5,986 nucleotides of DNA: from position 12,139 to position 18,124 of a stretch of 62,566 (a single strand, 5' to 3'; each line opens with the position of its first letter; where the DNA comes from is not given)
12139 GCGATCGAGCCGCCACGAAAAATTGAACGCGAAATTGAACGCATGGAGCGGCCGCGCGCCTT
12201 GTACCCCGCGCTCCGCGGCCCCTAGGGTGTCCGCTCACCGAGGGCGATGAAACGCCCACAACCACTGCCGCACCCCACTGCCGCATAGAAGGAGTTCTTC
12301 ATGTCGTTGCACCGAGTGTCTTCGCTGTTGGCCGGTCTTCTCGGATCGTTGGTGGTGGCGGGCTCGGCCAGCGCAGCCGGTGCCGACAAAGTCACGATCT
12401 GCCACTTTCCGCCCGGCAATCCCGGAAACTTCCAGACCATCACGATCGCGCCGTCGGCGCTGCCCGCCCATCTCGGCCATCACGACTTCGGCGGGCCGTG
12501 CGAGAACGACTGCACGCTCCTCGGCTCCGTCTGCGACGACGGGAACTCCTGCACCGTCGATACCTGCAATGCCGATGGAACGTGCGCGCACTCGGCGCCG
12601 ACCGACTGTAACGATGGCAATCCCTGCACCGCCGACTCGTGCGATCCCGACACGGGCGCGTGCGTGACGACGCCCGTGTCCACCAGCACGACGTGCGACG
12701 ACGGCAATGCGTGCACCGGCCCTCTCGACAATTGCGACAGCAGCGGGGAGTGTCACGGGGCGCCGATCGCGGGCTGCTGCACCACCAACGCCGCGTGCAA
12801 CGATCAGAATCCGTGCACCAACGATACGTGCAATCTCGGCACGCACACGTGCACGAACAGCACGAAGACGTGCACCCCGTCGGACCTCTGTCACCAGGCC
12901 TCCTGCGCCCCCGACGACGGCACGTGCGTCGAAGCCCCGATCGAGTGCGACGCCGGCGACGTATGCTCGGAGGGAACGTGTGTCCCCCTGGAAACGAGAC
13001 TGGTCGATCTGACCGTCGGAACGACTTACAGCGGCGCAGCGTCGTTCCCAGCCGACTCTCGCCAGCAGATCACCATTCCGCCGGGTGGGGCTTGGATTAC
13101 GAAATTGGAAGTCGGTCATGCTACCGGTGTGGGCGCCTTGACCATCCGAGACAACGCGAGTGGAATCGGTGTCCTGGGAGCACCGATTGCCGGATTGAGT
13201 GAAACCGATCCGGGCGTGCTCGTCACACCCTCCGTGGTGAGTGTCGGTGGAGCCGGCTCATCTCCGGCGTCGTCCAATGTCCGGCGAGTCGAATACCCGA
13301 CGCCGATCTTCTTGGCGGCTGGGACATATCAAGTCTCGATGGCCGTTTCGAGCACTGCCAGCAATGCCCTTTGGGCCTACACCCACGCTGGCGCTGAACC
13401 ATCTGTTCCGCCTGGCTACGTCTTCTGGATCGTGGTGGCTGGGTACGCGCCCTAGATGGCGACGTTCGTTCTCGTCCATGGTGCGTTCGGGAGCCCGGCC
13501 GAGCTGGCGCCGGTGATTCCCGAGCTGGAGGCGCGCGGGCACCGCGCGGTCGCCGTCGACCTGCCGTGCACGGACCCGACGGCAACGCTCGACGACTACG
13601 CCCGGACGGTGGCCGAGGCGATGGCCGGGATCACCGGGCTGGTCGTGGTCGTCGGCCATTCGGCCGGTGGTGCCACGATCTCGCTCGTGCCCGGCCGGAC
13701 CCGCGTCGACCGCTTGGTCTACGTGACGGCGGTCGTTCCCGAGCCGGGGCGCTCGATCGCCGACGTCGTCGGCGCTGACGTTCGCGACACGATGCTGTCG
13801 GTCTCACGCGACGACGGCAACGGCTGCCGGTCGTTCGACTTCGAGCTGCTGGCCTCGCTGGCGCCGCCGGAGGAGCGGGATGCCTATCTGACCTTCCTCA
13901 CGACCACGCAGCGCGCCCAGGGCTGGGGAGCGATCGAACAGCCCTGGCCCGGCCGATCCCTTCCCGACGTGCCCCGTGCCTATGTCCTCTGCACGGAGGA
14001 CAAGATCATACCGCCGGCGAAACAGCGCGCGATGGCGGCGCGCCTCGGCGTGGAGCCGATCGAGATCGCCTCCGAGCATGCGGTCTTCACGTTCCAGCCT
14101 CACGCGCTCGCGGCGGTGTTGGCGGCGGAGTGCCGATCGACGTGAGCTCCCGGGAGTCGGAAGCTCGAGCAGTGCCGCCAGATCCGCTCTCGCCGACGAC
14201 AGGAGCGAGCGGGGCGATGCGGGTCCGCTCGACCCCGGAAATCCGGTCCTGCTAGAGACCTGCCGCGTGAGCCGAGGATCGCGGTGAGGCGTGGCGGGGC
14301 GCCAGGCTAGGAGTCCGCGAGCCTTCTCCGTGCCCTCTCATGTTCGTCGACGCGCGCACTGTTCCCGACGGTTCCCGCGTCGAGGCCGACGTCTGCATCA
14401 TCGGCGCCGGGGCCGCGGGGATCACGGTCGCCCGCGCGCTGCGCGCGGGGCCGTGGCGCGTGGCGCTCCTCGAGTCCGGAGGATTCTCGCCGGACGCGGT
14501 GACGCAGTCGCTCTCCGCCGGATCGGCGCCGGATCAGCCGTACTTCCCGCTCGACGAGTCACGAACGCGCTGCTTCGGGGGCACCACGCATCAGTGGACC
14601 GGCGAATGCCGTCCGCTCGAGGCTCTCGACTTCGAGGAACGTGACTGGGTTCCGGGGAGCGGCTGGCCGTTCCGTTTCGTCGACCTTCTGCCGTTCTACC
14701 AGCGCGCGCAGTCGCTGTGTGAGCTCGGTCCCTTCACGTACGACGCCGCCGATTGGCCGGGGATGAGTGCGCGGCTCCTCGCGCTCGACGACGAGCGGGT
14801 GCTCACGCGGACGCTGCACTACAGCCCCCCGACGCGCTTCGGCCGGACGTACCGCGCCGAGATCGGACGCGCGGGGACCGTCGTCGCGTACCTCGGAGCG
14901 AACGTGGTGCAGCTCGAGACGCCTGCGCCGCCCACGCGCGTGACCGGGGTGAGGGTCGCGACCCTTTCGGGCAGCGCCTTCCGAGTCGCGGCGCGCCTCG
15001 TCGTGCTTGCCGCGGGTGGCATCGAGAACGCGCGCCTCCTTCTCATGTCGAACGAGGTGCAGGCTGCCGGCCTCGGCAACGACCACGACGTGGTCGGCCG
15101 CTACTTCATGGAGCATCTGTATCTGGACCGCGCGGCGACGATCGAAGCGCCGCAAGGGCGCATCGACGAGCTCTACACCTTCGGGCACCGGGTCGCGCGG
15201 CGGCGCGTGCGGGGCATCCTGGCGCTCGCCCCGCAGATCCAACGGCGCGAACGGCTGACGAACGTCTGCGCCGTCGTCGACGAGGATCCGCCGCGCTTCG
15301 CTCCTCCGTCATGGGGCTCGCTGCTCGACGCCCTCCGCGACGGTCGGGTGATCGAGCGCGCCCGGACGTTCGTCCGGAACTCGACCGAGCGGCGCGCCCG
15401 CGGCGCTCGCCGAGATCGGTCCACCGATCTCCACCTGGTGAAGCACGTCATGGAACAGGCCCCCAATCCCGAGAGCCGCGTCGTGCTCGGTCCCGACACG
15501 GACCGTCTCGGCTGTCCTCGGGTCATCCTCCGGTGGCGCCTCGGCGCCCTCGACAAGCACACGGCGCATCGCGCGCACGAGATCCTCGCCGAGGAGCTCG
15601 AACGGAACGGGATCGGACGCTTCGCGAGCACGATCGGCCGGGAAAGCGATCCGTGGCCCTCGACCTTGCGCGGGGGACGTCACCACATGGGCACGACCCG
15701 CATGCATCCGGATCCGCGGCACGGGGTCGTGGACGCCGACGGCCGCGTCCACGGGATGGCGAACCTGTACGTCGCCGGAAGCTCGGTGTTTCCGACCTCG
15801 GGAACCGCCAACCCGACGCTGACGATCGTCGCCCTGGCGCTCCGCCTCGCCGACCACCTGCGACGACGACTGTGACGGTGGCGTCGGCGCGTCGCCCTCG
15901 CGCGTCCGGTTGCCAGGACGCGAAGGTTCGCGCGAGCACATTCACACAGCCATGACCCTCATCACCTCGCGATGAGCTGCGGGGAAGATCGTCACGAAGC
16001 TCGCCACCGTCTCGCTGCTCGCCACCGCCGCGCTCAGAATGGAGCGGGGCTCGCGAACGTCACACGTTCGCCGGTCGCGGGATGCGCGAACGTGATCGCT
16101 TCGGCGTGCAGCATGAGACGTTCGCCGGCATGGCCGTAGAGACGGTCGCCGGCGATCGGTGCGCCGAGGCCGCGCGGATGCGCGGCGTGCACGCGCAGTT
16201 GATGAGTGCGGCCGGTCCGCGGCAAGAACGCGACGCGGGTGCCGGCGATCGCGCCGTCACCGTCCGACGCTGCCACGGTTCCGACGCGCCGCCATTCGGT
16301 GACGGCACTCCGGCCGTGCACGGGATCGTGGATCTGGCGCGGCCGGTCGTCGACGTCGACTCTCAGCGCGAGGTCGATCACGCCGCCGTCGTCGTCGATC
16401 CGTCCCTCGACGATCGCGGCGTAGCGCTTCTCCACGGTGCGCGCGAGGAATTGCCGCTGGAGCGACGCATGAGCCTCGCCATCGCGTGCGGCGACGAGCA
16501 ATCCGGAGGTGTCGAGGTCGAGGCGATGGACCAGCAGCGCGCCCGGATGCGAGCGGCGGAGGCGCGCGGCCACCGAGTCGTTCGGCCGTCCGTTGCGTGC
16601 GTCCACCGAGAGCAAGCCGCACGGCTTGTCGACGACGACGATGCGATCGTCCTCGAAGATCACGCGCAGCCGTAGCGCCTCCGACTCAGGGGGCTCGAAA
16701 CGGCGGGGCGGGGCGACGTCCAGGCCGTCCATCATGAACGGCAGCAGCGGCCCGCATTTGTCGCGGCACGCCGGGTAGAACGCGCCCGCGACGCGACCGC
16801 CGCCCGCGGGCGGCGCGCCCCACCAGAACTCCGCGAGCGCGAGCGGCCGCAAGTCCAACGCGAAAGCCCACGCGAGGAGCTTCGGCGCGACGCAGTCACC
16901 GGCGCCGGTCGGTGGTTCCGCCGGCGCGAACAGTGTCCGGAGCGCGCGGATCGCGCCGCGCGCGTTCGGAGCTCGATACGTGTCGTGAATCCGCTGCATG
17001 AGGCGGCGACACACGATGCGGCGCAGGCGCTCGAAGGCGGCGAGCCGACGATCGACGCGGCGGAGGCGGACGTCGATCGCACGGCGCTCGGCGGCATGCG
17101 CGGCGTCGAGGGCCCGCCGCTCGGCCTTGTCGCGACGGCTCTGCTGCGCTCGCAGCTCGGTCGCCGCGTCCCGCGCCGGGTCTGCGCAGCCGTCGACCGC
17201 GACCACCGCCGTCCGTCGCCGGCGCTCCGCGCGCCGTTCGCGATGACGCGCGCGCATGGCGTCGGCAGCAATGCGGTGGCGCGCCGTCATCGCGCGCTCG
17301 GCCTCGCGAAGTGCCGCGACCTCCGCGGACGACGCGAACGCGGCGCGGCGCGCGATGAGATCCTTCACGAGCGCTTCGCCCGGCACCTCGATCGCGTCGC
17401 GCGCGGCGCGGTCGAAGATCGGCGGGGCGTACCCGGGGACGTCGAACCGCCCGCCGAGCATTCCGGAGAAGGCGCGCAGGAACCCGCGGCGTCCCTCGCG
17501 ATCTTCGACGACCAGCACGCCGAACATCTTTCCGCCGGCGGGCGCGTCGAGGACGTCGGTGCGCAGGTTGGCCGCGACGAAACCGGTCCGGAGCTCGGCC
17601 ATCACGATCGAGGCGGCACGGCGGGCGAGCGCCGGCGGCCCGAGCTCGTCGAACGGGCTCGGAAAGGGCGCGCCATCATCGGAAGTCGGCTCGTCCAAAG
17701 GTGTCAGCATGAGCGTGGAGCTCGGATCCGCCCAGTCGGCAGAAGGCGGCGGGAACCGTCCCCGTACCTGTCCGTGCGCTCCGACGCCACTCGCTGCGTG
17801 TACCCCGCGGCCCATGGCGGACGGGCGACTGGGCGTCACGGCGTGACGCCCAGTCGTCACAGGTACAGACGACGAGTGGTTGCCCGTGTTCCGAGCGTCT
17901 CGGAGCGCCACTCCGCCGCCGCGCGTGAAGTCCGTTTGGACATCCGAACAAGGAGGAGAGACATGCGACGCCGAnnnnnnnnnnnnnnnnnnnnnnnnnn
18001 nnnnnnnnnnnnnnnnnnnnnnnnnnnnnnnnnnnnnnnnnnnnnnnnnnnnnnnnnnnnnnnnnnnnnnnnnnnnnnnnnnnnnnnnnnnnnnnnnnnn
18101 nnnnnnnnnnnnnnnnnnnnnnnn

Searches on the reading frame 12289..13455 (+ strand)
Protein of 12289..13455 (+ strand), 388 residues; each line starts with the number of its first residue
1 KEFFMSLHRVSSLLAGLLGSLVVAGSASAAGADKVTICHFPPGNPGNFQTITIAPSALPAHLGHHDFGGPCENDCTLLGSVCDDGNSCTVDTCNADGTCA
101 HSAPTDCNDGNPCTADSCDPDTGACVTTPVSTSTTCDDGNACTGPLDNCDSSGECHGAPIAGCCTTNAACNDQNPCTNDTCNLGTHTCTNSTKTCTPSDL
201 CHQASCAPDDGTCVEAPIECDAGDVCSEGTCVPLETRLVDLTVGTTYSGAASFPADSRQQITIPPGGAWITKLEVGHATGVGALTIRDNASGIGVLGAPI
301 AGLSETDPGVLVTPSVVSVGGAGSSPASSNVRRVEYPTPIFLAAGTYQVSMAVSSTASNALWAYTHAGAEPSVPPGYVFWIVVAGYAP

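Call 47: search_protein_families(library=pfam, proteins=[window:12289-13455:+], max_evalue=0.001)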
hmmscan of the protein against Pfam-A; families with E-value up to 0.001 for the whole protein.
window:12289-13455:+ (388 aa): 1 family
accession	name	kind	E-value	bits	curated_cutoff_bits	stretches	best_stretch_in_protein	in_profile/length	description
PF00526.23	Dicty_CTDC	-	4.2e-11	42.9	27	2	106-130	1-24/24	Dictyostelium (slime mold) repeat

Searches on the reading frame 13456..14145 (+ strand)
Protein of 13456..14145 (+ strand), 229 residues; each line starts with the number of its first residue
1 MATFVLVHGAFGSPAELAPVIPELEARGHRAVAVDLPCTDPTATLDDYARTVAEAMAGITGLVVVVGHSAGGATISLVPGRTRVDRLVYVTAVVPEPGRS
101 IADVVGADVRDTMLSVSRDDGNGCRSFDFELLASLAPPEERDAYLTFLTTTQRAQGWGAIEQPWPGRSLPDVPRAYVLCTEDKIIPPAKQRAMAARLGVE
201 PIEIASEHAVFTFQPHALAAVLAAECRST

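Call 47: search_protein_families(library=pfam, proteins=[window:13456-14145:+], max_evalue=0.001)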
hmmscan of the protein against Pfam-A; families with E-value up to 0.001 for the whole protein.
window:13456-14145:+ (229 aa): 2 families
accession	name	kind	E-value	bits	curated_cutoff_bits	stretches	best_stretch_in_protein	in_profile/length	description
PF12697.13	Abhydrolase_6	-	1.1e-21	79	26.3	1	4-220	1-216/217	Alpha/beta hydrolase family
PF00561.26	Abhydrolase_1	-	3.9e-07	30.4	25.8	1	3-95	2-103/245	alpha/beta hydrolase fold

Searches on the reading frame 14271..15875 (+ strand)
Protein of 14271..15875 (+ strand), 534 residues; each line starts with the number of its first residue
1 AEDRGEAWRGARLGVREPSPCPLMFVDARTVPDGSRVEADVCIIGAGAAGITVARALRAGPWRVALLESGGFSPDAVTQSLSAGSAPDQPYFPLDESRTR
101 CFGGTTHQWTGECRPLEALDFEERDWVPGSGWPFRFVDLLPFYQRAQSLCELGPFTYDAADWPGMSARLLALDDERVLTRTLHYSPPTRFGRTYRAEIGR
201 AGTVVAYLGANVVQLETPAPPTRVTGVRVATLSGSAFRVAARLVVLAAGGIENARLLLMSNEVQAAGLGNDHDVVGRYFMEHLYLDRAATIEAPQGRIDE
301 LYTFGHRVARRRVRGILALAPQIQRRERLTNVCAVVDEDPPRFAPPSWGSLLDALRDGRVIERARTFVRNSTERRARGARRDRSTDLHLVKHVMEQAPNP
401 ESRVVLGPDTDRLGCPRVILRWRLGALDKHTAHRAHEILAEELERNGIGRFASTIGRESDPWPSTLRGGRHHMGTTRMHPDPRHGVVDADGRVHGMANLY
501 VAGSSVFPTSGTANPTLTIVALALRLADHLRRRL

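Call 47: search_protein_families(library=pfam, proteins=[window:14271-15875:+], max_evalue=0.001)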
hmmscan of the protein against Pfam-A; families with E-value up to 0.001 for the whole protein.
window:14271-15875:+ (534 aa): 4 families
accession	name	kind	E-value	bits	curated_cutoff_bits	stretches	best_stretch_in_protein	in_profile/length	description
PF05199.19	GMC_oxred_C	-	7.3e-24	85.3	24.6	1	398-523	1-139/139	GMC oxidoreductase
PF01266.30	DAO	-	1.9e-07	31.4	27.9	1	40-250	1-204/353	FAD dependent oxidoreductase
PF00890.30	FAD_binding_2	-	3e-05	23.9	20.4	0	40-71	1-32/414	FAD binding domain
PF07992.20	Pyr_redox_2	-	8.7e-05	22.5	26.1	0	40-71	2-33/291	Pyridine nucleotide-disulphide oxidoreductase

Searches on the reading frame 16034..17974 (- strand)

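Call 8: search_protein_families(library=pfam, proteins=[window:16034-17974:-], max_evalue=0.001)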
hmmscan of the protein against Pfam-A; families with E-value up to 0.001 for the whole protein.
window:16034-17974:- (646 aa): 1 family
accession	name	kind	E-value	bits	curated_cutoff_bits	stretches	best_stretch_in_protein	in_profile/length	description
PF00849.27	PseudoU_synth_2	-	1.4e-21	77.7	26.8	1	445-599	2-152/152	RNA pseudouridylate synthase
